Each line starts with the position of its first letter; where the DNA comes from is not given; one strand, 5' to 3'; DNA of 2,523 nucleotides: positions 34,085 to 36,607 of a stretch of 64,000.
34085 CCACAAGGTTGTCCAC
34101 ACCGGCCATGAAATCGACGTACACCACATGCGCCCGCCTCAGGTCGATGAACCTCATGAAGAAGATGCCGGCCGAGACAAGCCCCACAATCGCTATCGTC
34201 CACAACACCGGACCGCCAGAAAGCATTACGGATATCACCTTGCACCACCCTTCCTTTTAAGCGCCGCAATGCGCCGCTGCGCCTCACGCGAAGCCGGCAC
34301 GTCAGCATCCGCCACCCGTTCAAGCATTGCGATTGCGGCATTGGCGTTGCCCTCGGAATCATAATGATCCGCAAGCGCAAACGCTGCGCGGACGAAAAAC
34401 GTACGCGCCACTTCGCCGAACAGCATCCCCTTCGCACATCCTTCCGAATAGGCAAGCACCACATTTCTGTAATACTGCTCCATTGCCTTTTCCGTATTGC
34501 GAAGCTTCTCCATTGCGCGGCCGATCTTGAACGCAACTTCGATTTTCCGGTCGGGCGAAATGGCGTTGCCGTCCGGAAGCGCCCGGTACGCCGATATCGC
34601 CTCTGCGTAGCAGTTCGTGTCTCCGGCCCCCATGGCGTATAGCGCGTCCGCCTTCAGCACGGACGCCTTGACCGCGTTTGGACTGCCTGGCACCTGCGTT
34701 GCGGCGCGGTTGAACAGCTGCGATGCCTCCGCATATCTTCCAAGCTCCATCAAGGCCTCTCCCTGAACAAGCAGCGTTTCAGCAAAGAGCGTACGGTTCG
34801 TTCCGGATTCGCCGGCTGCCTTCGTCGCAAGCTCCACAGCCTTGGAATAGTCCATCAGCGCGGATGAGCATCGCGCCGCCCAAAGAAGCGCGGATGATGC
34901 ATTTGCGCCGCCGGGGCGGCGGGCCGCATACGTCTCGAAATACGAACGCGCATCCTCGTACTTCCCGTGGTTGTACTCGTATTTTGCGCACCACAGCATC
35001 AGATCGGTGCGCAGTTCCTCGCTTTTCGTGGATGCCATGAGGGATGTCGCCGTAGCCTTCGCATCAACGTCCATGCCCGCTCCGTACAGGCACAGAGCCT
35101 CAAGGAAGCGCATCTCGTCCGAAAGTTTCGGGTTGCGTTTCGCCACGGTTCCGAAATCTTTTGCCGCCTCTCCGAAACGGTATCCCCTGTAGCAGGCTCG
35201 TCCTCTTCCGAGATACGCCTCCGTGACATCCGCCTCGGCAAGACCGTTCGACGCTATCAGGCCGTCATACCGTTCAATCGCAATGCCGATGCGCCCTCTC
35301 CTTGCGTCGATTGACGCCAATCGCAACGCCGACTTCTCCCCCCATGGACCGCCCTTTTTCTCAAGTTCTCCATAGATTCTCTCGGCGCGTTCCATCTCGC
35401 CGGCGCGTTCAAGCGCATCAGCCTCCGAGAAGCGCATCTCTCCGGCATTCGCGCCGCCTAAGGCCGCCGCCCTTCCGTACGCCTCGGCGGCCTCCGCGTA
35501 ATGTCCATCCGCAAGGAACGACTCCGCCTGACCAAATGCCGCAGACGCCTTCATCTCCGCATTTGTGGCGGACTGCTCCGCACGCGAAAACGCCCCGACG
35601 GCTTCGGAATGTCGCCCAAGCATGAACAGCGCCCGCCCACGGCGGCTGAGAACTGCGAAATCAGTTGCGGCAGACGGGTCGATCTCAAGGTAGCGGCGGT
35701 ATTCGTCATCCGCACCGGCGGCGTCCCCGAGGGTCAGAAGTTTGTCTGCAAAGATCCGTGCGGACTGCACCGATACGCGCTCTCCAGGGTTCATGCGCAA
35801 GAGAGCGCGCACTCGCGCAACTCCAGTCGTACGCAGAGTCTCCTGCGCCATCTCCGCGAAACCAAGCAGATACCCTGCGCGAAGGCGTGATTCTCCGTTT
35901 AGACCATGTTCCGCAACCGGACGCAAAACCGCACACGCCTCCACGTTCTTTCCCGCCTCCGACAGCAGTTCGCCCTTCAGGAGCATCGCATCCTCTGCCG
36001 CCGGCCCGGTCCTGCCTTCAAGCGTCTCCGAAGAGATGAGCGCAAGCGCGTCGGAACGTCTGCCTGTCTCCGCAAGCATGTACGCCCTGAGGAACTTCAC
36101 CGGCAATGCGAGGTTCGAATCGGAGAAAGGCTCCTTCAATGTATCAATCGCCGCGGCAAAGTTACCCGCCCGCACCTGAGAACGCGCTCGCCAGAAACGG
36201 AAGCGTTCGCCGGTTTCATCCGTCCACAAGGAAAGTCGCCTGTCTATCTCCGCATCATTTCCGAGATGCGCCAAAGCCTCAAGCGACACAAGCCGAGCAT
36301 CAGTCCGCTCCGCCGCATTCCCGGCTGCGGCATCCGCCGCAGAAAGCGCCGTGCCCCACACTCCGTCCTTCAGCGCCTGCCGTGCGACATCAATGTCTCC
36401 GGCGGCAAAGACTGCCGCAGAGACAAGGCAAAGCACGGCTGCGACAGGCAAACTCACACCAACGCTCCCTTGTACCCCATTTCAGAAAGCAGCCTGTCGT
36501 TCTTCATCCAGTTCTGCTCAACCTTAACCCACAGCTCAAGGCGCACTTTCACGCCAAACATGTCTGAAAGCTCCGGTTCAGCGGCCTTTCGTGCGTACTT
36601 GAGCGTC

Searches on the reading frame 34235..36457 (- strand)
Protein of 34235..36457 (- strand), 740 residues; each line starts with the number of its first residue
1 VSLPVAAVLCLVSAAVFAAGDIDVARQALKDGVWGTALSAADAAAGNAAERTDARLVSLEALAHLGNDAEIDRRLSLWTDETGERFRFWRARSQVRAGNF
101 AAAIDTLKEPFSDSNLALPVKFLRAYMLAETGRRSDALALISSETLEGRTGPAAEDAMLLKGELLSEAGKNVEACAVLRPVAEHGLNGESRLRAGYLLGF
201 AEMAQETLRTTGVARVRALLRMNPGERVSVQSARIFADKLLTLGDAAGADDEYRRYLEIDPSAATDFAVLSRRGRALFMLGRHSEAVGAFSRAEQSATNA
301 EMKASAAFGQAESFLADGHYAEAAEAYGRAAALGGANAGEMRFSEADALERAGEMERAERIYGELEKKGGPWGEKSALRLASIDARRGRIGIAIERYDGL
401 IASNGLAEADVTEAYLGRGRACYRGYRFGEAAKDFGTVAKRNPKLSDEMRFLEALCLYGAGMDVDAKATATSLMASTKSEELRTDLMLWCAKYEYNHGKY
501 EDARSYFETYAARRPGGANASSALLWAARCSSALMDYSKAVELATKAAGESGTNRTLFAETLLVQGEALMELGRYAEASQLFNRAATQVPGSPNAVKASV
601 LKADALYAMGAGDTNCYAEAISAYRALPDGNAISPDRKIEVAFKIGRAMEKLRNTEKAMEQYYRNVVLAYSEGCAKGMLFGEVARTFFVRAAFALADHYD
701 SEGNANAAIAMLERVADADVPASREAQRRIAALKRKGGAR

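Call 13: search_protein_families(library=pfam, proteins=[window:34235-36457:-], max_evalue=0.001)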
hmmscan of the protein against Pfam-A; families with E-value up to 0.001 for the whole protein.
window:34235-36457:- (740 aa): 10 families
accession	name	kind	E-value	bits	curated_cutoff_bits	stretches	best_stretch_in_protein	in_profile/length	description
PF13432.12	TPR_16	-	2e-24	86.1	32.7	2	309-364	2-55/65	Tetratricopeptide repeat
PF07719.23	TPR_2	-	6.9e-16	57.4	27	0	559-590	1-32/34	Tetratricopeptide repeat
PF14559.12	TPR_19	-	9.5e-13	48.7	25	0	536-595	6-61/68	Tetratricopeptide repeat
PF13174.12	TPR_6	-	2.2e-11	44.1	26.3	0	561-592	2-33/33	Tetratricopeptide repeat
PF13428.12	TPR_14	-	4.9e-11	42.6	23.5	0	560-597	2-39/44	Tetratricopeptide repeat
PF12895.13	ANAPC3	-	2.5e-10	40.9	27.2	0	497-582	2-79/82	Anaphase-promoting complex, cyclosome, subunit 3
PF25062.1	ARM_TT21_N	-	9.9e-07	29.1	40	0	474-607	90-213/222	Tetratricopeptide repeat protein 21 N-terminal ARM repeat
PF00515.34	TPR_1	-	7.5e-06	26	27.8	0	559-585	1-27/34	Tetratricopeptide repeat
PF13424.12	TPR_12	-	0.00012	22.6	30.1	0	268-332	4-73/77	Tetratricopeptide repeat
PF25058.1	ARM_TT21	-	0.0002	21.8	27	0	566-610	64-108/155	Tetratricopeptide repeat protein 21 ARM repeat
